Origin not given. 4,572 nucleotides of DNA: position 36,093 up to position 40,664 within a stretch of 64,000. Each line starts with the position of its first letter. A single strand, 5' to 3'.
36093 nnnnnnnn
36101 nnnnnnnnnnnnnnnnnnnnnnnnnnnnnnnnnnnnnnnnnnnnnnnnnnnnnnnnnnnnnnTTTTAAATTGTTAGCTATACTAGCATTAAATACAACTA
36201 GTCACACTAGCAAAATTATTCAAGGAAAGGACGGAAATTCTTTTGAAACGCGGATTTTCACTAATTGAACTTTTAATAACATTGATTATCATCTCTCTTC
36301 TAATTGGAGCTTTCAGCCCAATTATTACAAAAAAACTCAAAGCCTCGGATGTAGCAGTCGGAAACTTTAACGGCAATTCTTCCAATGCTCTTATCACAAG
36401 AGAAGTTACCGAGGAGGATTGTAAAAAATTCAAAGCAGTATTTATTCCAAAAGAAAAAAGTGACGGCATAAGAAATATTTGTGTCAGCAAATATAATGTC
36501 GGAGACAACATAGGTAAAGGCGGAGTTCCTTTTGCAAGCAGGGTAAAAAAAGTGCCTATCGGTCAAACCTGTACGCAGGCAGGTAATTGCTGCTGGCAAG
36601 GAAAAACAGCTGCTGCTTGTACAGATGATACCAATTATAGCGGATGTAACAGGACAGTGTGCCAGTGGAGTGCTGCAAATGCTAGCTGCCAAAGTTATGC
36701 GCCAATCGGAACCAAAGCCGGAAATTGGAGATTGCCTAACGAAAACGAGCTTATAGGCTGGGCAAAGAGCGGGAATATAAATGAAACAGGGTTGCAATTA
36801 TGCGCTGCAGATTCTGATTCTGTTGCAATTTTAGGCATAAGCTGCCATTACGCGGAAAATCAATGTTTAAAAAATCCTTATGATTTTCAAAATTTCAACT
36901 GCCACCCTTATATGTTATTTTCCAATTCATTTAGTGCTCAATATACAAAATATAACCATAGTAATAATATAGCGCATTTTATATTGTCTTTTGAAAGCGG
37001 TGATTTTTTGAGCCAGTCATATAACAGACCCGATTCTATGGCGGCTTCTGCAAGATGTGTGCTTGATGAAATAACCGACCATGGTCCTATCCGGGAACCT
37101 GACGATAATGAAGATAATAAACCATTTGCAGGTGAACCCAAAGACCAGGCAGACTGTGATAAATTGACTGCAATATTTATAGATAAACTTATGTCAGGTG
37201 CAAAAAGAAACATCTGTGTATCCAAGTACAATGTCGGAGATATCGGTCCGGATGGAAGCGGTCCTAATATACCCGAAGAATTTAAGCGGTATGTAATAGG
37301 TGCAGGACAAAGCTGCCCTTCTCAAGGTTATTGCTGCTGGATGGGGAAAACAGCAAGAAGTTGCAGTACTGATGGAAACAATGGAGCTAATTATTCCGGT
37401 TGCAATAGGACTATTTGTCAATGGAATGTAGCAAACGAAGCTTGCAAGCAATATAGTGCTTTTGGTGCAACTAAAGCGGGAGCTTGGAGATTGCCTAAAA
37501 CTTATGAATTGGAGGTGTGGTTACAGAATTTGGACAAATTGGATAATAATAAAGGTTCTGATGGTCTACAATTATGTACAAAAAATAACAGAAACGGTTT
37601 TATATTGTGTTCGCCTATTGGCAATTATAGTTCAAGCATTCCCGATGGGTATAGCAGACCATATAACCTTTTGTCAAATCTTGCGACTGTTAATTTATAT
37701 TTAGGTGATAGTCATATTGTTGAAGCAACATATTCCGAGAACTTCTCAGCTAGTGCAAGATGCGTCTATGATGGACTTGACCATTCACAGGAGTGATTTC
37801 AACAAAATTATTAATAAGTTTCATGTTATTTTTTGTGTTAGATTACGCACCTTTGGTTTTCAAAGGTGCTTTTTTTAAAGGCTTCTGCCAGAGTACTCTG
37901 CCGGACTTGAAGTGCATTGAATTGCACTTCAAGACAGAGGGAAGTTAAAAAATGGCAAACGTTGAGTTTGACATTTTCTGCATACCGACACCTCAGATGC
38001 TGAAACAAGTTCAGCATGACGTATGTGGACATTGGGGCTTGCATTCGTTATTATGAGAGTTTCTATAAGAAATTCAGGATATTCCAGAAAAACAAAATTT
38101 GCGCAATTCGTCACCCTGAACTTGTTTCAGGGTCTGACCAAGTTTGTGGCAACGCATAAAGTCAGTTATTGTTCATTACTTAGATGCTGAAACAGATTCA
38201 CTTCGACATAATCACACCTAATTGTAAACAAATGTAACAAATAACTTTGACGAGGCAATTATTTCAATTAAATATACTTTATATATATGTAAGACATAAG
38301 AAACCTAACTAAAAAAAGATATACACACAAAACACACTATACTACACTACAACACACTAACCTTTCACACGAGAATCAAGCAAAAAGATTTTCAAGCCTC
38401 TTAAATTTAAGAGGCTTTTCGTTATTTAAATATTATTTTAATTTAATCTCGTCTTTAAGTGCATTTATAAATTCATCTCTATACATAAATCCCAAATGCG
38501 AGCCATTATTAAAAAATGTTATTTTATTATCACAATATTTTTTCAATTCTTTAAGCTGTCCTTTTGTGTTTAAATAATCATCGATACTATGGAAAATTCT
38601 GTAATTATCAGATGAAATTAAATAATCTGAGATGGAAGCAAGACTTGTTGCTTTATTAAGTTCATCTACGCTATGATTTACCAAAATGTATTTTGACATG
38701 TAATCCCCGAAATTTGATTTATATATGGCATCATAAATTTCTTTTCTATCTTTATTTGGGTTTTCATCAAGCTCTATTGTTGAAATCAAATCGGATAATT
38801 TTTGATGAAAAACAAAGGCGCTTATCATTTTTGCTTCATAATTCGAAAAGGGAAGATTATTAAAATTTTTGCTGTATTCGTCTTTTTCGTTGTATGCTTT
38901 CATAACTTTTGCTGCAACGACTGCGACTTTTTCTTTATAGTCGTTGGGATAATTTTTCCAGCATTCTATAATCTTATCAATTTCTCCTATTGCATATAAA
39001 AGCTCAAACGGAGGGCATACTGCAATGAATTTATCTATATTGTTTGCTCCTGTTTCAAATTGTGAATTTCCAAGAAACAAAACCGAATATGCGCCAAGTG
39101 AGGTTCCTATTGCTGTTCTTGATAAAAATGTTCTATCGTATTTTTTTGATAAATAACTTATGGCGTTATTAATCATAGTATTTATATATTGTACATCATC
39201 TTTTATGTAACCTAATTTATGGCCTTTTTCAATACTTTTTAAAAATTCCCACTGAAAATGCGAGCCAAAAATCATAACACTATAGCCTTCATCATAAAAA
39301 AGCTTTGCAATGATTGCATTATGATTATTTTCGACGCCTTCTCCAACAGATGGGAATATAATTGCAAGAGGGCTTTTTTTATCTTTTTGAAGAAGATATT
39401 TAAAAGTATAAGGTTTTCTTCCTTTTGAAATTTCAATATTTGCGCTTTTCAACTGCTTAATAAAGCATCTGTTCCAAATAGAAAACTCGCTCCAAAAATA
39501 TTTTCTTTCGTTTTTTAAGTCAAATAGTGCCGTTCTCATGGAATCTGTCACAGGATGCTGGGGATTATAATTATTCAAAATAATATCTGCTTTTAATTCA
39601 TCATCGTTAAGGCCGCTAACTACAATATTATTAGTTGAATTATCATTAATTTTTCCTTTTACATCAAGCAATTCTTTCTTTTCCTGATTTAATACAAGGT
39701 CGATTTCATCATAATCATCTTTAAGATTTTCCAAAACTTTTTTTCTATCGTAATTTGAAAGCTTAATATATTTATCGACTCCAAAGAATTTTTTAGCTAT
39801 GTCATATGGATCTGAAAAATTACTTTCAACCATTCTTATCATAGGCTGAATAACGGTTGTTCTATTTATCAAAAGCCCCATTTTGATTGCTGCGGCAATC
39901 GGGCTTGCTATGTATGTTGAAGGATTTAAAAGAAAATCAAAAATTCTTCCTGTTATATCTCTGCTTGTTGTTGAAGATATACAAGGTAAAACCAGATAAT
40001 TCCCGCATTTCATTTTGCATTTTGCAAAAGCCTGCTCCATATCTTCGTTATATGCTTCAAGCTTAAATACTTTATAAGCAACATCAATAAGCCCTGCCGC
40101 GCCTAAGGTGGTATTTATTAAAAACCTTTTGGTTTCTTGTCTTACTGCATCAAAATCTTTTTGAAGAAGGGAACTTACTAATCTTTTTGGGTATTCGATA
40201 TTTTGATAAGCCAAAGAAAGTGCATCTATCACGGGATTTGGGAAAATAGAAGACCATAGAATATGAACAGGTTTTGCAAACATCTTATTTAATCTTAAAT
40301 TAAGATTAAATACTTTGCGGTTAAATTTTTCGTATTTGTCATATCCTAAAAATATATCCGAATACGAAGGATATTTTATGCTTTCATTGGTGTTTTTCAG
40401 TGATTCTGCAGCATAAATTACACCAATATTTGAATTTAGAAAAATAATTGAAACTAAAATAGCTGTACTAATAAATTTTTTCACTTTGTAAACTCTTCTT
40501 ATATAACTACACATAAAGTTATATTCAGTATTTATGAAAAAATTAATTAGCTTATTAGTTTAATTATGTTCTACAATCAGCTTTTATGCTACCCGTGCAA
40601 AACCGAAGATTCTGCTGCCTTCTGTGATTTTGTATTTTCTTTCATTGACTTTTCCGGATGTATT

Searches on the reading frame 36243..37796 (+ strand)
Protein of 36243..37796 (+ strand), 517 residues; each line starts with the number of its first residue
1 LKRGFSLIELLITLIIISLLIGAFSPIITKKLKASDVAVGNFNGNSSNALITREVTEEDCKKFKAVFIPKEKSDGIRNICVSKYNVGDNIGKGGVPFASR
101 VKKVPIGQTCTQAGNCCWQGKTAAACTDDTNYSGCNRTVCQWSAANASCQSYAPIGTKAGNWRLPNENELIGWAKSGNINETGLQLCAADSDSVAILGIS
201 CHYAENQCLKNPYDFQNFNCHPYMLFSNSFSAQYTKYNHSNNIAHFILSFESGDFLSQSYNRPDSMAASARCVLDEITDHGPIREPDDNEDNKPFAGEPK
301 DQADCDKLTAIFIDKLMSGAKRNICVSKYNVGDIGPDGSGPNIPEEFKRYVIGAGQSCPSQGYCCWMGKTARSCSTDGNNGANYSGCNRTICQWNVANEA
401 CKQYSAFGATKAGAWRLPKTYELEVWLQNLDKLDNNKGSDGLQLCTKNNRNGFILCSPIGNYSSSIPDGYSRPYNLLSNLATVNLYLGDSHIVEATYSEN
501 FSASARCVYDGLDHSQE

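Call 8: search_protein_families(library=pfam, proteins=[window:36243-37796:+], max_evalue=0.01)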
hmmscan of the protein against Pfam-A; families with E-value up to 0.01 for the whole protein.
window:36243-37796:+ (517 aa): 2 families
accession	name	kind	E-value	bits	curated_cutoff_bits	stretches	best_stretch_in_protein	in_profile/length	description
PF07603.17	Lcl_C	-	1.7e-08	35.2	34.9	2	118-180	12-63/117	Lcl C-terminal domain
PF07963.17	N_methyl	-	1e-05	25.4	21.2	1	2-23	4-25/27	Prokaryotic N-terminal methylation motif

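Call 9: search_protein_families(library=ncbifam, proteins=[window:36243-37796:+], max_evalue=0.01)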
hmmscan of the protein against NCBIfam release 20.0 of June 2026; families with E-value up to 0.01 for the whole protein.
window:36243-37796:+ (517 aa): 6 families
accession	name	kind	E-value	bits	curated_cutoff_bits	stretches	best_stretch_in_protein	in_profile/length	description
TIGR02532.1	IV_pilin_GFxxxE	domain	3.3e-06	26.7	16.3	1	2-23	1-22/24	prepilin-type N-terminal cleavage/methylation domain-containing protein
NF040999.1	pilin_ComGC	equivalog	0.00063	19.9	75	1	3-31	2-30/84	competence type IV pilus major pilin ComGC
TIGR01710.1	typeII_sec_gspG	equivalog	0.0047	17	88.85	1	3-37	1-35/134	type II secretion system major pseudopilin GspG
TIGR02523.1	type_IV_pilV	equivalog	0.0059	17.1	52.2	0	3-39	2-38/139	type IV pilus modification protein PilV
NF041002.1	pilin_ComGF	equivalog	0.0059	16.8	80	0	3-61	2-57/139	competence type IV pilus minor pilin ComGF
TIGR01708.2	typeII_sec_gspH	equivalog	0.0086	16.1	80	0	3-23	2-22/169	type II secretion system minor pseudopilin GspH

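Call 12: find_homologous_proteins(query=window:36243-37796:+)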
Query window:36243-37796:+ (517 aa): 301 proteins with E <= 0.001 among 7622 candidates; the best 120 are listed.
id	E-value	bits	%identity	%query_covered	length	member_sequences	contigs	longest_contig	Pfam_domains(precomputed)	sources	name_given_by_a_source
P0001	0.0e+0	1215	100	100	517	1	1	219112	PF07963.18,PF07603.18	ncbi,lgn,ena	-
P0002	1.2e-209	716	47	99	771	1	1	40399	PF07963.18,PF07603.18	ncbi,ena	-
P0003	3.5e-185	635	45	100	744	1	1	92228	PF07963.18,PF07603.18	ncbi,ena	-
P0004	3.5e-127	443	38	95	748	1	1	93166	-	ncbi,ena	-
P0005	7.7e-116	406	44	99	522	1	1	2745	PF07963.18,PF07603.18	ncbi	-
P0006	7.8e-116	406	41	100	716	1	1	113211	PF07603.18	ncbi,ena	-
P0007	2.0e-115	405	39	99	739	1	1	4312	PF07603.18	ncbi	-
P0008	6.0e-112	393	42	96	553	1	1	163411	PF07603.18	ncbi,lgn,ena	-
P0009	5.4e-111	390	40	99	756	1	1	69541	-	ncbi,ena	-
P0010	1.0e-109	386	40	99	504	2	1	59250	-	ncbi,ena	-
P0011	6.2e-106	373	42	82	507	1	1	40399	PF07963.18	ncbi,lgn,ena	-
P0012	2.1e-105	372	39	96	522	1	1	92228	PF07603.18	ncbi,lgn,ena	-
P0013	4.6e-95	337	38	86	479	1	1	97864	PF07603.18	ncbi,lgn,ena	-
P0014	5.2e-90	321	43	87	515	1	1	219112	PF07603.18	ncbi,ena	-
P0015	3.0e-86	308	38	98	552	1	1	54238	-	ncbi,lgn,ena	-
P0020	8.6e-73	264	31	98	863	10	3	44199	PF07603.18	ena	-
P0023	4.6e-62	229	28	92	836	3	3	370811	-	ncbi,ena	-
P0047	2.9e-38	150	26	88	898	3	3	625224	-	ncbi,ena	-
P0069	2.1e-32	131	38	42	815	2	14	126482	PF21722.5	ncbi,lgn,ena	-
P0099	4.5e-30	123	39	43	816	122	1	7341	PF21722.5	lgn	-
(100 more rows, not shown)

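Call 13: find_related_loci(query=window:36243-37796:+, collection=genome_contigs, flank=10000)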
Query window:36243-37796:+ (517 aa) in genome_contigs; peptide patterns used: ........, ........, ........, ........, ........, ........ (x = any residue, [..] = any of these).
28 stretches matched a pattern, but none encodes a relative of the query by tblastn (E <= 1e-3).
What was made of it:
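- Tried and rejected: A genome scan with the single protein P2 found nothing (call 13).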

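Call 14: find_encoding_contigs(protein=P0001, flank=10000, max_places=3)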
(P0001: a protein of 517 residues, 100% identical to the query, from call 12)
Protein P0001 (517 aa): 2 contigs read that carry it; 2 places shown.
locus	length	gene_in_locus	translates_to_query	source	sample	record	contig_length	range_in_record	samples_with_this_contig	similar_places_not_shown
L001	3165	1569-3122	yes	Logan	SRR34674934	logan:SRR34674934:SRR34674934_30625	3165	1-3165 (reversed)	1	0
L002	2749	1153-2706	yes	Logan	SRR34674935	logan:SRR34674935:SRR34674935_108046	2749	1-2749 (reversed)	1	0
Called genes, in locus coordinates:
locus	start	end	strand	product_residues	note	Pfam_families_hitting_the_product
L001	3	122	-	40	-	?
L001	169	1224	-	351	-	PF02547:Queuosine_synth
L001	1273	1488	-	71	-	PF12844:HTH_19 (weak), PF01381:HTH_3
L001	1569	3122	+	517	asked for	PF07963:N_methyl (weak), PF07603:Lcl_C (faint)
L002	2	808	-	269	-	?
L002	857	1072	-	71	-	PF12844:HTH_19 (weak), PF01381:HTH_3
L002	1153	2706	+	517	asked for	PF07963:N_methyl (weak), PF07603:Lcl_C (faint)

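Call 15: list_cluster_members(proteins=[P0001, P0002, P0003, P0004, P0008, P0020, P0023, P0047, P0069, P0099])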
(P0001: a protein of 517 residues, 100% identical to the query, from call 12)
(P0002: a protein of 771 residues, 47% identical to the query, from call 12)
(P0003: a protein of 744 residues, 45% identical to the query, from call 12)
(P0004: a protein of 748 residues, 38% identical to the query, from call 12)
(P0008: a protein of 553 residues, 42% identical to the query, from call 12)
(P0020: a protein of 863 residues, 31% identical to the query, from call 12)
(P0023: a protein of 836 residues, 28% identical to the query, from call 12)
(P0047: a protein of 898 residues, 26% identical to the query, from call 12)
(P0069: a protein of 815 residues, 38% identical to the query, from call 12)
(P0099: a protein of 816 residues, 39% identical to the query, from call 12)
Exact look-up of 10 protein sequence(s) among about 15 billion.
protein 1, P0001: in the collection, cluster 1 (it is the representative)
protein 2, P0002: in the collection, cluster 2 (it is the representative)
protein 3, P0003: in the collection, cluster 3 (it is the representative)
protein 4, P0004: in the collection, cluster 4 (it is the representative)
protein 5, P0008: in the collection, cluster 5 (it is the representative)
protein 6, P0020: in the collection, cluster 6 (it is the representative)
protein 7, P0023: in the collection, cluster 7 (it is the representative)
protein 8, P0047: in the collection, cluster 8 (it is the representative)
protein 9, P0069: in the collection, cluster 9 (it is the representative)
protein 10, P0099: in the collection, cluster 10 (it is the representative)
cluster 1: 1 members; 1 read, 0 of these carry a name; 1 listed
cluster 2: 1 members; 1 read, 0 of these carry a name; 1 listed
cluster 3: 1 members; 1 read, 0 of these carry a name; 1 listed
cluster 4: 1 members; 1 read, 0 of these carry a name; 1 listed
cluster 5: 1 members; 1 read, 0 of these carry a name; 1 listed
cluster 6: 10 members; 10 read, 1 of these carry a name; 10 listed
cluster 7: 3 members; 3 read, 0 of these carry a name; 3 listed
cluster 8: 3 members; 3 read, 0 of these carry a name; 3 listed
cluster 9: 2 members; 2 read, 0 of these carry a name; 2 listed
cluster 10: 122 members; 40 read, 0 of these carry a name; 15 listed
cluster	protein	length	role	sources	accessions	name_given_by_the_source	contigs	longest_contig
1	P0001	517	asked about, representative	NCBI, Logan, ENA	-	-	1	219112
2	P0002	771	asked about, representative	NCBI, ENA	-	-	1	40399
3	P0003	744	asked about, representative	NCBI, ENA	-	-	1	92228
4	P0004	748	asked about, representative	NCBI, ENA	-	-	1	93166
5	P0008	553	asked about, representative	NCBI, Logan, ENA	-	-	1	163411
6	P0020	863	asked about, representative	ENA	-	-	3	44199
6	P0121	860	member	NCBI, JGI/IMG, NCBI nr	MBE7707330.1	MAG: type II secretion system protein [Cyanobacteria bacterium SIG27] | type II secretion system protein [Cyanobacteria bacterium SIG27]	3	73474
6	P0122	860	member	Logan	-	-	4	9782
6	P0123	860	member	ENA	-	-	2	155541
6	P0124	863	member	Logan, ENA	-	-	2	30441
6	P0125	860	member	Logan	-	-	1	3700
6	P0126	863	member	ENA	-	-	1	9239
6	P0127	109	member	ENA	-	-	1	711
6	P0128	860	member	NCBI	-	-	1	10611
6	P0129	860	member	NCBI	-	-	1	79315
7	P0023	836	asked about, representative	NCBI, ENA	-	-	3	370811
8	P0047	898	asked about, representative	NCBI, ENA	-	-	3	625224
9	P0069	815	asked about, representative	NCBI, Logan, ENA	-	-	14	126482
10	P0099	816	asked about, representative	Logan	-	-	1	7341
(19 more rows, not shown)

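Call 28: find_encoding_contigs(protein=P0002, flank=6000, max_places=1)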
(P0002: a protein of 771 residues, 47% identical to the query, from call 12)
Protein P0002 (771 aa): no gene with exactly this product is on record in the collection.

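Call 29: find_encoding_contigs(protein=P0004, flank=6000, max_places=1)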
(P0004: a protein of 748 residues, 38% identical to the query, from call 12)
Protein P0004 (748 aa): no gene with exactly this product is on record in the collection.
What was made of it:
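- Tried and rejected: find_encoding_contigs failed for P0002 and P0004 (calls 28, 29).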

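Call 30: find_encoding_contigs(protein=P0008, flank=6000, max_places=1)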
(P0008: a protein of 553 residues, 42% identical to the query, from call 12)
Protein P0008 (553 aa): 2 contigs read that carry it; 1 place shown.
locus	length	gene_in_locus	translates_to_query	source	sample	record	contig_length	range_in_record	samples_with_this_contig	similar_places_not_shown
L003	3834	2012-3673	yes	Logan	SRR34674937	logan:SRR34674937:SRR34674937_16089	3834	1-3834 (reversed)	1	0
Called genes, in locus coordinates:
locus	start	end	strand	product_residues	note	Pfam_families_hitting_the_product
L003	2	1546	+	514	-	?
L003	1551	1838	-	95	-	PF07022:Phage_CI_repr (weak), PF12844:HTH_19, PF01381:HTH_3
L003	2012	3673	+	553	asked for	PF07603:Lcl_C (faint)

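Call 60: predict_structure(alignment_id=A4)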
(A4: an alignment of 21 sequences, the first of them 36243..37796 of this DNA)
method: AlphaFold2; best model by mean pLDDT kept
length: 517 residues; sequences in the alignment: 21
mean_pLDDT: 76.0   pTM: 0.50
mean pLDDT of the five models: 76.0, 75.0, 74.5, 74.3, 72.8
residues with pLDDT >= 90: 114; 70-90: 250; 50-70: 94; < 50: 59
segments of 3 or more residues with pLDDT < 50: 28-49, 231-244, 281-293, 464-467, 490-492
pLDDT, mean of each block of 10 residues (from residue 1): 60 77 56 38 39 86 92 88 92 87 90 87 82 87 90 78 88 76 80 66 76 62 82 37 52 62 75 82 35 64 90 88 91 83 87 84 87 77 78 92 81 87 85 83 85 80 53 87 61 59 92 73
secondary structure, 60 per line:
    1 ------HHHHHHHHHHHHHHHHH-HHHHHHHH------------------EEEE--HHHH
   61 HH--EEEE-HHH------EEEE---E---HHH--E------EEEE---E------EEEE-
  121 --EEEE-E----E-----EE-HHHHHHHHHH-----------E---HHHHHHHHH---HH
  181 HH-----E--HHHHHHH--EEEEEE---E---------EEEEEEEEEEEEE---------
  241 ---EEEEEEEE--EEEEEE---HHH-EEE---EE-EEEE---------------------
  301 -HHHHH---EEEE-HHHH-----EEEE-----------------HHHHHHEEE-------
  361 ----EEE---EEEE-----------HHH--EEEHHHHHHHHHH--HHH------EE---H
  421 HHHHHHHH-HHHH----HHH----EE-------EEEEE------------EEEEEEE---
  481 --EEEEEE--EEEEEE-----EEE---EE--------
elements in order: H7-23 H25-32 E51-54 H57-62 E65-68 E79-82 E102-105 E116-119 E123-126 H142-151 H167-175 H179-182 H191-197 E200-205 E219-231 E244-251 E254-259 E267-269 E276-279 H302-306 E310-313 H315-318 E324-327 H345-350 E351-353 E365-367 E371-374 E391-393 H394-403 H420-428 H430-433 E454-458 E471-477 E483-488 E491-496 E502-504
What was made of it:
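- On Type IV pilin / class III signal peptide: In the AlphaFold model of P2, helix 7-32 is followed by a low-confidence linker (28-49) and then directly by the first lectin-like module (call 60).
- Closest known: Modular type IV pilins. Different: Here only the alpha1-N helix and a disordered linker precede the modules (call 60).
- P2 has mean pLDDT 76, with helix 7-32, a disordered stretch at 28-49 and two folded modules (call 60). Only the alpha1-N helix is present (call 60). No pilin head domain in the model (call 60).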

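Call 67: fold_search(model_id=the predicted structure, library=pdb)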
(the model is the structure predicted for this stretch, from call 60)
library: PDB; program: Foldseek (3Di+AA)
matches with E <= 10: 40; with E <= 0.001: 0
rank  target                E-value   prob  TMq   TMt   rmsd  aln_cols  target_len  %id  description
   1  1yu1                  1.0e-01  0.38  0.18  0.23  12.6       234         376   13  Major Tropism Determinant P3c Variant (released 2005-09-20)
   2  1yu3                  4.1e-01  0.16  0.17  0.22  12.7       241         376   12  Major Tropism Determinant I1 Variant (released 2005-09-20)
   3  1yu0                  7.9e-01  0.11  0.12  0.16  11.1       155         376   14  Major Tropism Determinant P1 Variant (released 2005-09-20)
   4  7qaj_B                1.1e+00  0.18  0.13  0.48  12.0       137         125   11  ZK002 with Anti-angiogenic and Anti-inflamamtory Properties (released 2023-06-14)
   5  1yu2                  1.3e+00  0.10  0.12  0.16  10.4       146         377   16  Major Tropism Determinant M1 Variant (released 2005-09-20)
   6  1ukm_B                1.7e+00  0.14  0.13  0.48  11.9       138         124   10  Crystal structure of EMS16, an Antagonist of collagen receptor integrin alpha2beta1 (GPIa/IIa) (released 2003-11-04)
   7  6uwi_A                1.9e+00  0.01  0.04  0.03  16.1        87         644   17  Crystal structure of the Clostridium difficile translocase CDTb (released 2020-01-22)
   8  1v7p_B                2.2e+00  0.12  0.14  0.47  11.9       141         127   12  Structure of EMS16-alpha2-I domain complex (released 2004-09-07)
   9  6inn_D                2.3e+00  0.04  0.12  0.10  15.8       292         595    7  Crystal structure of the CysR-CTLD3 fragment of human MR at acidic pH (pH 5.6) (released 2019-09-18)
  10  6inn_B                2.3e+00  0.04  0.12  0.10  16.0       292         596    8  Crystal structure of the CysR-CTLD3 fragment of human MR at acidic pH (pH 5.6) (released 2019-09-18)
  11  2ls8_MODEL_1_A        2.4e+00  0.07  0.06  0.21  12.9        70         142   14  Solution structure of human C-type lectin domain family 4 member D (released 2012-05-09)
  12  6uwi_E                2.4e+00  0.01  0.04  0.03  16.6       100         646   17  Crystal structure of the Clostridium difficile translocase CDTb (released 2020-01-22)
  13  4nw4                  2.4e+00  0.01  0.05  0.07  22.6       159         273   12  Crystal structure of a DUF4822 family protein (EF0375) from Enterococcus faecalis V583 at 1.85 A resolution (released 2014-02-19)
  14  1jwi_B                2.6e+00  0.08  0.07  0.26   6.0        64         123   11  Crystal Structure of Bitiscetin, a von Willeband Factor-dependent Platelet Aggregation Inducer. (released 2001-11-28)
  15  6uwi_D                2.7e+00  0.01  0.04  0.03  16.5       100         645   17  Crystal structure of the Clostridium difficile translocase CDTb (released 2020-01-22)
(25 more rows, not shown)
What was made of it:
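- Closest known: C-type-lectin-fold targets of diversity-generating retroelements. Same: The fold class matches: Mtd is the top PDB hit for the whole P2 model (call 67).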

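Call 90: search_protein_families(library=pfam, proteins=[P0069, P0020, P0002], max_evalue=0.001)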
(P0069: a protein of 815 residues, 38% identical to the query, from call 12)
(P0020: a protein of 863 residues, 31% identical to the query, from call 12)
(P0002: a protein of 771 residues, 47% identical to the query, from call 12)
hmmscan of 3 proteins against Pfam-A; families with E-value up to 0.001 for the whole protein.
P0069 (815 aa): 2 families
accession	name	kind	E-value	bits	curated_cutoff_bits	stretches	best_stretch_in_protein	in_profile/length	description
PF21722.4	Gly_rich_2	-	2.4e-10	41.2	24.3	1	604-812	34-225/226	Glycine-rich domain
PF07603.17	Lcl_C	-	0.00017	22.3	34.9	1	250-307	17-63/117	Lcl C-terminal domain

P0020 (863 aa): 2 families
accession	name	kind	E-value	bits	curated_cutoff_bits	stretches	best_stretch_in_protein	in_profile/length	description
PF07603.17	Lcl_C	-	1.4e-11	45.2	34.9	0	182-234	17-63/117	Lcl C-terminal domain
PF07963.17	N_methyl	-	4.4e-05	23.3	21.2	1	3-27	2-26/27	Prokaryotic N-terminal methylation motif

P0002 (771 aa): 2 families
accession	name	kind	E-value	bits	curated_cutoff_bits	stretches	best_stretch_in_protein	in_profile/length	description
PF07603.17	Lcl_C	-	2e-12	47.9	34.9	1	641-744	18-95/117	Lcl C-terminal domain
PF07963.17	N_methyl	-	4.2e-06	26.5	21.2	1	4-27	2-25/27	Prokaryotic N-terminal methylation motif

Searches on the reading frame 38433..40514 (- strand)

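Call 19: search_protein_families(library=pfam, proteins=[window:38433-40514:-], max_evalue=0.001)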
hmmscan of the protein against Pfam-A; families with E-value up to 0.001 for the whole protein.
window:38433-40514:- (693 aa): 1 family
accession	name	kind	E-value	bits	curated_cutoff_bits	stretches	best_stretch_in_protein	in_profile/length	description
PF04333.18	MlaA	-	4.4e-41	141.1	25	1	58-244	2-188/195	MlaA lipoprotein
